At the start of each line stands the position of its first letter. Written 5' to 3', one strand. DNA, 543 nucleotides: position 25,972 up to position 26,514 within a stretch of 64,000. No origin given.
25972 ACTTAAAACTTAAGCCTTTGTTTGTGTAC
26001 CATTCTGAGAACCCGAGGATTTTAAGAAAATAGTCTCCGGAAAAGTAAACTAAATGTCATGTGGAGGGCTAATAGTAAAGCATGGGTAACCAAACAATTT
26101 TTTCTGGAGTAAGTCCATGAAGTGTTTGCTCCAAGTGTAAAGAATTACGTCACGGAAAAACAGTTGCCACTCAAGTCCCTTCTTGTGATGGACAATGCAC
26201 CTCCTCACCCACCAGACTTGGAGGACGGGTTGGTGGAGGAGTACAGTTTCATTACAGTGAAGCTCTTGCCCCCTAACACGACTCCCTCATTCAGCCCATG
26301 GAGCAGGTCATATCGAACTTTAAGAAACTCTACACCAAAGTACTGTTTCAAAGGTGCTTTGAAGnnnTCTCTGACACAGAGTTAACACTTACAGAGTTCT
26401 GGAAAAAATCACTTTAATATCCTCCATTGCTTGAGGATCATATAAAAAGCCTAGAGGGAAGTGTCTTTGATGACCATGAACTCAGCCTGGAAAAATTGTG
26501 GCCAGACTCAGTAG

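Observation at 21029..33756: Split chitin-binding (peritrophin-A/CBM14) domain reconstituted by splicing two ORFs 10.4 kb apart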

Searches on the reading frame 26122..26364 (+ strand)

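Call 13: search_protein_families(library=pfam, max_evalue=0.01, proteins=[window:26122-26364:+])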
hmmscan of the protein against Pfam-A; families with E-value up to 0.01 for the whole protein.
seq(81 aa): 1 family
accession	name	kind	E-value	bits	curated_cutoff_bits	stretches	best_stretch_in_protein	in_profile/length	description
PF03184.25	DDE_1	-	0.001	19.1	22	1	2-63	66-121/177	DDE superfamily endonuclease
